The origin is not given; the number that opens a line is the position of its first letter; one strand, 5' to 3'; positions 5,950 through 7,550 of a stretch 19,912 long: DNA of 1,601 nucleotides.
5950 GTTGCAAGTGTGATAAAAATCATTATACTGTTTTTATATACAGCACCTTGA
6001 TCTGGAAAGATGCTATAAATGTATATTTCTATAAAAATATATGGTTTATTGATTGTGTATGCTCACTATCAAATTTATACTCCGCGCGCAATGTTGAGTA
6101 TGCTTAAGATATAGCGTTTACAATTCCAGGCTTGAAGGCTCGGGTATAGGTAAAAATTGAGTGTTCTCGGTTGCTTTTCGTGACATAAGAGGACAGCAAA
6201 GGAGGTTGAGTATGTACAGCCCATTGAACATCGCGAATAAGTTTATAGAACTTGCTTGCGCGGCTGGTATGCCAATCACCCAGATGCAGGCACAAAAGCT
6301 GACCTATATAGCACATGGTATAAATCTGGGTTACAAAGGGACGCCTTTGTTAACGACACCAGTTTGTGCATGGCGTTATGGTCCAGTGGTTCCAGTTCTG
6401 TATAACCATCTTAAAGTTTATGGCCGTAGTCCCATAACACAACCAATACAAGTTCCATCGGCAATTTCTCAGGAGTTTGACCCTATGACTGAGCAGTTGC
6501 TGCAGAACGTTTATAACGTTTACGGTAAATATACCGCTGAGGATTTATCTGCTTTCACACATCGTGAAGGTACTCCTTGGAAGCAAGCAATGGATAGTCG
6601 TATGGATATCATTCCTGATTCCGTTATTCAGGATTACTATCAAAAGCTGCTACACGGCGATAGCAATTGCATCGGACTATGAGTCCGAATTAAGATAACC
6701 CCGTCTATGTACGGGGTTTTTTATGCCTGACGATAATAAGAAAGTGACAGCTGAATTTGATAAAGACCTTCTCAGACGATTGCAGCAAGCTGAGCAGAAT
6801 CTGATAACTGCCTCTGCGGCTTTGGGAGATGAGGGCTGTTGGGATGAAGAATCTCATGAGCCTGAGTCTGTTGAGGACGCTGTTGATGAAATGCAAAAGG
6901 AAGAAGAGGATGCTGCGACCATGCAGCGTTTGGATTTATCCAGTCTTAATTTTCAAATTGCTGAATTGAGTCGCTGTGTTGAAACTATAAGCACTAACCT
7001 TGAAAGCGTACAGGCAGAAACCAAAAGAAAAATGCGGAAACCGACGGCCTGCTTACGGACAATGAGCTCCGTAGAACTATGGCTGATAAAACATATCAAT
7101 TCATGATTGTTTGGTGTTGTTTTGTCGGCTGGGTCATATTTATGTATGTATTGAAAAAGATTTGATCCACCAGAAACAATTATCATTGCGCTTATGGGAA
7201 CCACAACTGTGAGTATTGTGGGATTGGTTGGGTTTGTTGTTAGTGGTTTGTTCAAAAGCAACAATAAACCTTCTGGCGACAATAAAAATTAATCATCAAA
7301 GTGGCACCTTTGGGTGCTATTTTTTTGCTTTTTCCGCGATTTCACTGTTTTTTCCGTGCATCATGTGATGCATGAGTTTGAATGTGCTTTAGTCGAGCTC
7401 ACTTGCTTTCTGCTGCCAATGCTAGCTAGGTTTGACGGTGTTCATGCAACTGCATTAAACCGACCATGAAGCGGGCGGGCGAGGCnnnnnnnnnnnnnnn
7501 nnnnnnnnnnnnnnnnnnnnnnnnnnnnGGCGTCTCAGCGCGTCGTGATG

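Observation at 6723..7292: Acidic coiled-coil ORF plus tiny transmembrane ORFs, possibly one frameshifted membrane effector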

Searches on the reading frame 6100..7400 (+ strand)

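Call 10: search_protein_families(library=pfam, proteins=[L001:6624-7193:+, L001:6113-6580:+], max_evalue=1)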
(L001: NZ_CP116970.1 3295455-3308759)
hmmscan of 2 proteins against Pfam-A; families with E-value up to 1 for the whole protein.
L001:6624-7193:+ (190 aa): 6 families
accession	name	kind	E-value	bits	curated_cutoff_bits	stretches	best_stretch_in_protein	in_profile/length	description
PF11188.13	DUF2975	-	0.00016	22.1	27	1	127-179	66-117/130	Protein of unknown function (DUF2975)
PF05667.16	CCDC22_CC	-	0.022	14.4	39.2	1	17-114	165-256/477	CCDC22 protein coiled-coil region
PF20990.2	DUF2207_C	-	0.027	14.6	33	1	56-178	80-189/247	Predicted membrane protein (DUF2207) C-terminal domain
PF04728.18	LPP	-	0.086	13.6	29.1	1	71-104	8-41/53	Lipoprotein leucine-zipper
PF11700.14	ATG22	-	0.4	9.8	24.1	1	114-173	314-375/482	Vacuole effluxer Atg22 like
PF15823.10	UPF0524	-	0.69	9.6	27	1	124-145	36-57/239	UPF0524 of C3orf70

L001:6113-6580:+ (156 aa): 2 families
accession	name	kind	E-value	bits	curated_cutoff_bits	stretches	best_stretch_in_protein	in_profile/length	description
PF13274.11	SocA_Panacea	-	5.2e-18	66.5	25.7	1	28-124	2-113/113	Antitoxin SocA-like, Panacea domain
PF11835.14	RRM_8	-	0.22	12.2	26.2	1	85-109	17-41/89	RRM-like domain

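Call 11: search_protein_families(library=ncbifam, proteins=[L001:6624-7193:+, L001:6113-6580:+], max_evalue=1)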
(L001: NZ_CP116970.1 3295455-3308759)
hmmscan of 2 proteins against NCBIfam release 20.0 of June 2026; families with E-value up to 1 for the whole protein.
L001:6624-7193:+ (190 aa): 7 families
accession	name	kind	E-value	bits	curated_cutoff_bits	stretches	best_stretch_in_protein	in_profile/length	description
TIGR03097.1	PEP_O_lig_1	hypoth_equivalog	0.068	12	188.1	1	47-82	253-288/408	putative O-glycosylation ligase, exosortase A system-associated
NF006543.0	PRK09039.1-2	equivalog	0.08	12.7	305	1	19-126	93-199/350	peptidoglycan -binding protein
NF051875.1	glycan_WsfD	subfamily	0.085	11.6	80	1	98-175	349-423/452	glycan biosynthesis hexose transferase WsfD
NF041034.1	Rad50_Sulf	equivalog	0.093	10.5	1000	1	16-108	241-328/872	DNA double-strand break repair ATPase Rad50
NF053524.1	thylo_ssl2009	equivalog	0.44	11.3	58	1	42-97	37-89/90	ssl2009 family thylakoid membrane protein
NF038025.1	dapto_LiaX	exception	0.7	8.5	350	1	46-124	54-133/512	daptomycin-sensing surface protein LiaX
NF010748.0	PRK14150.1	equivalog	0.81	9.1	152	1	42-111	5-75/198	nucleotide exchange factor GrpE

L001:6113-6580:+ (156 aa): 1 family
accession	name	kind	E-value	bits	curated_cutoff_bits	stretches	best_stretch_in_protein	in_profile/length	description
NF047745.1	SocA_antitoxin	equivalog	3.1e-28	98.6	190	1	2-144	1-156/176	type VI toxin-antitoxin system SocA family antitoxin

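Call 12: search_protein_families(library=padloc, proteins=[L001:6624-7193:+, L001:6113-6580:+], max_evalue=1)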
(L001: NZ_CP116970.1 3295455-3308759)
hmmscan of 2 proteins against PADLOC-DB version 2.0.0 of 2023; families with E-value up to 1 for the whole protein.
L001:6624-7193:+ (190 aa): 1 family
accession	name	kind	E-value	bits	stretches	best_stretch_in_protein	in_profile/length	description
PDLC01992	CARF_m9--CARF_TM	-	0.052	11.2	1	115-173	162-216/223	-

L001:6113-6580:+ (156 aa): 0 families

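Call 13: search_protein_families(library=phrogs, proteins=[L001:6624-7193:+, L001:6113-6580:+], max_evalue=1)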
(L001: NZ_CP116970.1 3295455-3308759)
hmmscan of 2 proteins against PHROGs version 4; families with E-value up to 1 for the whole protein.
L001:6624-7193:+ (190 aa): 4 families
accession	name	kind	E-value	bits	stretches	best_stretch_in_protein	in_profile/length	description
phrog_26171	-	unknown function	1.3e-135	450.2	1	1-190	1-190/190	-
phrog_13343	-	unknown function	2.8e-31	109.9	1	48-182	48-176/182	-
phrog_1544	-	unknown function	3.3e-05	24.7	1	81-186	77-187/200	-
phrog_3550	-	unknown function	0.47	11.9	1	48-110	12-72/79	-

L001:6113-6580:+ (156 aa): 2 families
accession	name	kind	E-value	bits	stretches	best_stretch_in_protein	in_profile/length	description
phrog_1281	-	unknown function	1e-47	163.4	1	1-148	7-155/195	-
phrog_10390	-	unknown function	3.5e-27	96.7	1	19-146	162-294/299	-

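Call 19: find_homologous_proteins(query=L001:6624-7193:+)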
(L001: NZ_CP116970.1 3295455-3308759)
Query L001:6624-7193:+ (190 aa): 72 proteins with E <= 0.001 among 231 candidates.
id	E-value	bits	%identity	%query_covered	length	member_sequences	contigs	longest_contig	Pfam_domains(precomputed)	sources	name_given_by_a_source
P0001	7.5e-121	419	100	100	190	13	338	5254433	-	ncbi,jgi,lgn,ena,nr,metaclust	ncbi:DUF2975 domain-containing protein [Escherichia marmotae]|jgi:hypothetical protein|nr:MULTISPECI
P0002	8.9e-102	356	86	100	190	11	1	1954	-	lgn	-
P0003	5.8e-96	338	83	99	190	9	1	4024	-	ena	-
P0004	6.7e-96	337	82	100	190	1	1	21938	-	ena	-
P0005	1.7e-88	313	75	100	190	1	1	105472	-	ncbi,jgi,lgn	ncbi:MAG TPA: DUF2975 domain-containing protein [Buttiauxella sp.]|jgi:hypothetical protein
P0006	4.6e-83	296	73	99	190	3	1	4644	-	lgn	-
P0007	1.0e-81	291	72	99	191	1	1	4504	-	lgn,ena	-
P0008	6.5e-75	269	69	99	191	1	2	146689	-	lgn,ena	-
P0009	7.7e-75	269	69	99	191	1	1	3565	-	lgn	-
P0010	4.5e-73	263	68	99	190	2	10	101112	-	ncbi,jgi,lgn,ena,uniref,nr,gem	ncbi:DUF2975 domain-containing protein [Scandinavium sp. TWS1a]|uniref:DUF2975 domain-containing pro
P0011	6.3e-73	263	67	99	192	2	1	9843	-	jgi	jgi:hypothetical protein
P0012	1.5e-71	258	67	98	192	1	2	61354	-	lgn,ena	-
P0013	3.5e-71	257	66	100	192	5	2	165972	-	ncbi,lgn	ncbi:TPA: DUF2975 domain-containing protein [Salmonella enterica]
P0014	5.2e-68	246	62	100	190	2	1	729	-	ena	-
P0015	2.6e-35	140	42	89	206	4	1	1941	-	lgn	-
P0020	1.7e-26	111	45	75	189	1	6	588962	-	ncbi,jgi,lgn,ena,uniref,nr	ncbi:DUF2681 domain-containing protein [Pantoea sp. Fr-CA_6]|uniref:DUF2681 domain-containing protei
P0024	1.1e-25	109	57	49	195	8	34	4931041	-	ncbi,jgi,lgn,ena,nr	ncbi:hypothetical protein CSB66_4625 [Enterobacter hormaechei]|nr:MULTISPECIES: hypothetical protein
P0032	1.5e-24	105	42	74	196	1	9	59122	-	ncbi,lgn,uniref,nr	ncbi:DUF2975 domain-containing protein [Escherichia coli]|uniref:DUF2975 domain-containing protein n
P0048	1.4e-19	89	44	53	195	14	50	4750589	-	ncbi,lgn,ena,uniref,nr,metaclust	ncbi:TPA: hypothetical protein QHL18_000192 [Enterobacter hormaechei subsp. steigerwaltii]|uniref:hy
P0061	9.9e-18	83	42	62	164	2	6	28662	-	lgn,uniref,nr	uniref:Uncharacterized protein n=1 Tax=Providencia stuartii TaxID=588 RepID=A0AAI9DG14_PROST|nr:hypo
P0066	6.1e-17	80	44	50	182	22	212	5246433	-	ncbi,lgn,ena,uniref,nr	ncbi:hypothetical protein MZD66_21275 [Escherichia coli]|uniref:hypothetical protein n=1 Tax=Escheri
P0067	3.4e-16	78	49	46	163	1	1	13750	-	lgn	-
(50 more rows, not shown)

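Call 20: list_cluster_members(proteins=[P0001, P0066, P0032, P0024, P0048, L001:6113-6580:+])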
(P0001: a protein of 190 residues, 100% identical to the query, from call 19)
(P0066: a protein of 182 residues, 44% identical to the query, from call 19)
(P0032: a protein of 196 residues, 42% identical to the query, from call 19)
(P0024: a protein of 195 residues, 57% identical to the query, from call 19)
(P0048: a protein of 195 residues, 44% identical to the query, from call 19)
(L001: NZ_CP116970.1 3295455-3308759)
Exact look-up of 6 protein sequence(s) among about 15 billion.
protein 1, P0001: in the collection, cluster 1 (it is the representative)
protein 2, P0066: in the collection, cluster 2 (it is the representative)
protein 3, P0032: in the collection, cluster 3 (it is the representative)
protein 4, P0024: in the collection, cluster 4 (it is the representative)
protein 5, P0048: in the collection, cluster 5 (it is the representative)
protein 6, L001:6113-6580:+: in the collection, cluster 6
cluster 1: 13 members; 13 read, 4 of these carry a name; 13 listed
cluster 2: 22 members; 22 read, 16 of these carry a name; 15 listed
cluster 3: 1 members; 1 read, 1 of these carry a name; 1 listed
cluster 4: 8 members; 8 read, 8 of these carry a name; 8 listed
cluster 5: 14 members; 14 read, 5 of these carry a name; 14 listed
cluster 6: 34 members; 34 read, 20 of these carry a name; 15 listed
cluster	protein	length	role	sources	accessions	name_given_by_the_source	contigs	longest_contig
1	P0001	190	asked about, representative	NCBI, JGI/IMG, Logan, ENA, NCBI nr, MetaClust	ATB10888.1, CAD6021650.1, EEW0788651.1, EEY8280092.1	DUF2975 domain-containing protein [Escherichia marmotae] | hypothetical protein | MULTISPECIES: DUF2975 domain-containing protein [Escherichia]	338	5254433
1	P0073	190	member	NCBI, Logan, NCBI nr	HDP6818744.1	TPA: DUF2975 domain-containing protein [Escherichia coli] | DUF2975 domain-containing protein [Escherichia coli]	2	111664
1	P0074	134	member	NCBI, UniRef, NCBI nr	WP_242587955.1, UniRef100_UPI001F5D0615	DUF2975 domain-containing protein [Escherichia albertii] | DUF2975 domain-containing protein n=2 Tax=Enterobacterales TaxID=91347 RepID=UPI001F5D0615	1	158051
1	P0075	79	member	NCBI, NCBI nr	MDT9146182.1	DUF2975 domain-containing protein, partial [Escherichia coli] | DUF2975 domain-containing protein [Escherichia coli]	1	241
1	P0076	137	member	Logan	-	-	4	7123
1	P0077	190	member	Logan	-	-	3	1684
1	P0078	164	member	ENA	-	-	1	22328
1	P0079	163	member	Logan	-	-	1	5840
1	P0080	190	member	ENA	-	-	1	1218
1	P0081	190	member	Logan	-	-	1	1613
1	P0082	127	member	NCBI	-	-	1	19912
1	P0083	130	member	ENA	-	-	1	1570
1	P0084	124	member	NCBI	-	-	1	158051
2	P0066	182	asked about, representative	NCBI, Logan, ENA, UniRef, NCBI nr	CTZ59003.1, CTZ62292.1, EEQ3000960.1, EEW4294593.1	hypothetical protein MZD66_21275 [Escherichia coli] | hypothetical protein n=1 Tax=Escherichia TaxID=561 RepID=UPI0006A5643D | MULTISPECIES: hypothetical protein [Escherichia]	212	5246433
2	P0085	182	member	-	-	hypothetical protein ACKKEH_003743 [Escherichia coli] | Uncharacterized protein n=1 Tax=Escherichia coli TaxID=562 RepID=A0A3W2VTW9_ECOLX | hypothetical protein [Escherichia coli]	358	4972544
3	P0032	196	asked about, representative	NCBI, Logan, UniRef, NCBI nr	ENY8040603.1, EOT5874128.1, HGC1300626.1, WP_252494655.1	DUF2975 domain-containing protein [Escherichia coli] | DUF2975 domain-containing protein n=1 Tax=Escherichia coli TaxID=562 RepID=UPI00208DC7B7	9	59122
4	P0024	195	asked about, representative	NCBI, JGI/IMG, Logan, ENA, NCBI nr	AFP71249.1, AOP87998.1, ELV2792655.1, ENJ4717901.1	hypothetical protein CSB66_4625 [Enterobacter hormaechei] | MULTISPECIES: hypothetical protein [Enterobacter]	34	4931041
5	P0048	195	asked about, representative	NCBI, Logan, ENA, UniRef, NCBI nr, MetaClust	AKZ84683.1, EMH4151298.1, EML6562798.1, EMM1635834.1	TPA: hypothetical protein QHL18_000192 [Enterobacter hormaechei subsp. steigerwaltii] | hypothetical protein n=3 Tax=Enterobacteriaceae TaxID=543 RepID=UPI000573BFE4 | hypothetical protein [Enterobacter hormaechei]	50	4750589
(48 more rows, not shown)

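Call 21: find_encoding_contigs(protein=P0066, flank=4000, max_places=4)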
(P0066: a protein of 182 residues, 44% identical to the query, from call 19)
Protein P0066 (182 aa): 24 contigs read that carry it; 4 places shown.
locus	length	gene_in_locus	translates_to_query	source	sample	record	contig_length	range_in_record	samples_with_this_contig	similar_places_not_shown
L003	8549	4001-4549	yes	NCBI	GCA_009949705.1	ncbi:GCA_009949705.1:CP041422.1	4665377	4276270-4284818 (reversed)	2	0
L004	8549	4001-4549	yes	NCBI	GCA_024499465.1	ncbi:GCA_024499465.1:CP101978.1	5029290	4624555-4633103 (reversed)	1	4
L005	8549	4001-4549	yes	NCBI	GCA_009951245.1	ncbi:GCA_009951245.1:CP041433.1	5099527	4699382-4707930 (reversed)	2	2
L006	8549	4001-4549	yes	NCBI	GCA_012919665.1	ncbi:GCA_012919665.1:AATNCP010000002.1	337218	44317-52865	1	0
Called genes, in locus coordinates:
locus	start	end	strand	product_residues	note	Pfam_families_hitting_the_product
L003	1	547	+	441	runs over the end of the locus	PF01554:MatE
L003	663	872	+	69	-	PF05532:CsbD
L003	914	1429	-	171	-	PF01475:FUR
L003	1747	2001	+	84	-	-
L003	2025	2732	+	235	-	PF10897:DUF2713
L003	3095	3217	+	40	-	-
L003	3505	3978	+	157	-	PF13274:SocA_Panacea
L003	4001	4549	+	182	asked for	-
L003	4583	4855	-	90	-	PF11112:PyocinActivator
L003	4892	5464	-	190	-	PF16473:Rv2179c-like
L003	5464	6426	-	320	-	PF13935:Ead_Ea22, PF04448:DUF551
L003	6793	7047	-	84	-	-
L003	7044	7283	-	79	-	-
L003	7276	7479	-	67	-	-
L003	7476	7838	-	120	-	-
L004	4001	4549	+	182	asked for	-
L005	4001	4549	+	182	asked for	-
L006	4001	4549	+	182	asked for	-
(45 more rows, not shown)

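Call 42: find_encoding_contigs(protein=P0024, flank=3000, max_places=3)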
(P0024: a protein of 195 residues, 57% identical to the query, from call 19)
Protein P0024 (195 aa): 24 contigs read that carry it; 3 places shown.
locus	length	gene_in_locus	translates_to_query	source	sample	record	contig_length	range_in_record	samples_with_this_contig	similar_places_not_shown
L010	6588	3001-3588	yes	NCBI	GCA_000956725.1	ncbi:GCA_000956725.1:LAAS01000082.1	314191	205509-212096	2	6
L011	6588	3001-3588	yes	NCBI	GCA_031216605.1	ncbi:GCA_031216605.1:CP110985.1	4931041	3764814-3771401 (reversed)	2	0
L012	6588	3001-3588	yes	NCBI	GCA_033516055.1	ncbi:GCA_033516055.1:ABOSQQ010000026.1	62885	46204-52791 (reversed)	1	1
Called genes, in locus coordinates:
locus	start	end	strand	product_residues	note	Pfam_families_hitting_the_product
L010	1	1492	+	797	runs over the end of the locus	PF05840:Phage_GPA, PF23343:REP_ORF2-G2P (weak)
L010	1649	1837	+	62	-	-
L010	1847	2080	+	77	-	PF06183:DinI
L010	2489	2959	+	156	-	PF13274:SocA_Panacea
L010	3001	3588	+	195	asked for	-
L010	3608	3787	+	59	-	-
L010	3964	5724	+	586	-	PF00078:RVT_1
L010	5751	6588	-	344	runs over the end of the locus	PF04860:Phage_portal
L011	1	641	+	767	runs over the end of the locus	PF05840:Phage_GPA, PF23343:REP_ORF2-G2P (weak)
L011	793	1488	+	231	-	PF02086:MethyltransfD12 (faint)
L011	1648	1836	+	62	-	-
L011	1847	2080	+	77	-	PF06183:DinI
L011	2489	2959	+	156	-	PF13274:SocA_Panacea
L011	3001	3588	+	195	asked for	-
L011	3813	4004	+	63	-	-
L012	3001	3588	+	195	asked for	-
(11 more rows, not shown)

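Call 43: find_encoding_contigs(protein=P0061, flank=3000, max_places=3)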
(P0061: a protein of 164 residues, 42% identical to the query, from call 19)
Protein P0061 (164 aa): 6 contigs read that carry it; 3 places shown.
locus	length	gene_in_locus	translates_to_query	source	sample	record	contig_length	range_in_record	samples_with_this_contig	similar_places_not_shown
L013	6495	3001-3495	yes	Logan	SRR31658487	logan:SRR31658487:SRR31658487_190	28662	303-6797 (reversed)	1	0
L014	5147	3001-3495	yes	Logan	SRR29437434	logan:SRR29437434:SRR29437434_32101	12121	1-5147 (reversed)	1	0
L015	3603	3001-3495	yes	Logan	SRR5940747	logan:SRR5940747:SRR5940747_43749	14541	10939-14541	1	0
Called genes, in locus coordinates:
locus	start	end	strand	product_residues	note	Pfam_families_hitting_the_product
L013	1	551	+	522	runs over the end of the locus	PF00270:DEAD, PF04851:ResIII, PF00271:Helicase_C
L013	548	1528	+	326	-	PF08273:Zn_Ribbon_Prim, PF23639:DUF7146, PF13362:Toprim_3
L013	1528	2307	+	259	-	PF27659:CHP02642 (faint), PF03589:Antiterm, PF00684:DnaJ_CXXCXGXG (faint), PF03589:Antiterm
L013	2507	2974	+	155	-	PF13274:SocA_Panacea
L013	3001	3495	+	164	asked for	-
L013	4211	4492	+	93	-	-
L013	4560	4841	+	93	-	-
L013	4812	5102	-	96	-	-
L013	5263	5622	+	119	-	PF05106:Phage_holin_3_1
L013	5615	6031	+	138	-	-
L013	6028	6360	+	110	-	PF10828:DUF2570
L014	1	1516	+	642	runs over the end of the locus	PF13155:Toprim_2, PF03796:DnaB_C (faint), PF13481:AAA_25 (weak)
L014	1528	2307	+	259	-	PF27659:CHP02642 (faint), PF03589:Antiterm, PF00684:DnaJ_CXXCXGXG (faint), PF03589:Antiterm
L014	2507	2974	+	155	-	PF13274:SocA_Panacea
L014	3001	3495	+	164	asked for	-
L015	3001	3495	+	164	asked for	-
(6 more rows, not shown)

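Call 44: find_encoding_contigs(protein=P0067, flank=3000, max_places=2)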
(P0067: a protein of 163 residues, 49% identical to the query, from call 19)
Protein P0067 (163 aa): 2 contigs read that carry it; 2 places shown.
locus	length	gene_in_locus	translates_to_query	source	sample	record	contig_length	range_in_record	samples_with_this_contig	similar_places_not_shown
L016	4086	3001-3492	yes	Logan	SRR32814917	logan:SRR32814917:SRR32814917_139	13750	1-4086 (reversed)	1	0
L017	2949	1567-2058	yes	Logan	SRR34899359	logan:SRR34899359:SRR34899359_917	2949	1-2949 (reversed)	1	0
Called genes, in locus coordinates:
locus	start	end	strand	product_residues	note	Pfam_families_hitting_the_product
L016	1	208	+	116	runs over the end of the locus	-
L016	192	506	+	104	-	-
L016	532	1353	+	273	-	-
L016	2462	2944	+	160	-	PF13274:SocA_Panacea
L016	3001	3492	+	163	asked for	-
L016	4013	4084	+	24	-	?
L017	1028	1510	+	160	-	PF13274:SocA_Panacea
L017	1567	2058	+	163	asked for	-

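Call 45: find_encoding_contigs(protein=P0020, flank=3000, max_places=2)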
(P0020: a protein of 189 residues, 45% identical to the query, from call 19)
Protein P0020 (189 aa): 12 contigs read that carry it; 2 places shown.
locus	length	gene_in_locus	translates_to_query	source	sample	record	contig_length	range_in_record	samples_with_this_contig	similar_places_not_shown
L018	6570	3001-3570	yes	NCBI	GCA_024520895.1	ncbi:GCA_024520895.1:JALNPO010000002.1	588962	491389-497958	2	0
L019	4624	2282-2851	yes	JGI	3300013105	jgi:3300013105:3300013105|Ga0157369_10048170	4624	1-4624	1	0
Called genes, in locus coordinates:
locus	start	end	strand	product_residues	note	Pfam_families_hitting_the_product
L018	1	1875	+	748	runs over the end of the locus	PF05840:Phage_GPA, PF23343:REP_ORF2-G2P (weak)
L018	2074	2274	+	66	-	-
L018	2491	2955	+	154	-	PF13274:SocA_Panacea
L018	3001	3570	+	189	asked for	-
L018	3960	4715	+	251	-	-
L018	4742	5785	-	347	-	PF04860:Phage_portal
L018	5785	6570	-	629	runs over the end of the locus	PF06056:Terminase_5, PF03237:Terminase_6N, PF17289:Terminase_6C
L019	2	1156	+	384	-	?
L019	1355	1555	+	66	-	-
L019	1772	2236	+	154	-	PF13274:SocA_Panacea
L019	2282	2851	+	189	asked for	-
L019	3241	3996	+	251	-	-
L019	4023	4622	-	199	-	PF04860:Phage_portal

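Call 46: find_encoding_contigs(protein=P0013, flank=3000, max_places=2)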
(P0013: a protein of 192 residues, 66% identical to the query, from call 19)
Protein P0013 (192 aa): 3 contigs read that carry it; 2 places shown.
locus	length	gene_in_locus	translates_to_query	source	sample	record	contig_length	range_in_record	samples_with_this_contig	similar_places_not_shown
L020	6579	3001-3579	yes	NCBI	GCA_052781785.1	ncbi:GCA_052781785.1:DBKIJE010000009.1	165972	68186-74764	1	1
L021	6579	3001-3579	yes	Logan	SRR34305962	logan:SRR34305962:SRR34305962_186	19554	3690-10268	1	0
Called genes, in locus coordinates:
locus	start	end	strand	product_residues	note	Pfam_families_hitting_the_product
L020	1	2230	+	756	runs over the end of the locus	PF05840:Phage_GPA, PF23343:REP_ORF2-G2P (weak)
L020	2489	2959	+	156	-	PF13274:SocA_Panacea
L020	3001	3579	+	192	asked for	-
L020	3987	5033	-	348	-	PF04860:Phage_portal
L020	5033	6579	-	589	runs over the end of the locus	PF06056:Terminase_5, PF13384:HTH_23 (weak), PF13518:HTH_28 (weak), PF03237:Terminase_6N, PF17289:Terminase_6C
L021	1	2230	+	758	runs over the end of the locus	PF05840:Phage_GPA, PF23343:REP_ORF2-G2P (weak)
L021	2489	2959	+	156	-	PF13274:SocA_Panacea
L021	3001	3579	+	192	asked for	-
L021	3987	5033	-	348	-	PF04860:Phage_portal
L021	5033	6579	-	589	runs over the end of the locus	PF06056:Terminase_5, PF13384:HTH_23 (weak), PF13518:HTH_28 (weak), PF03237:Terminase_6N, PF17289:Terminase_6C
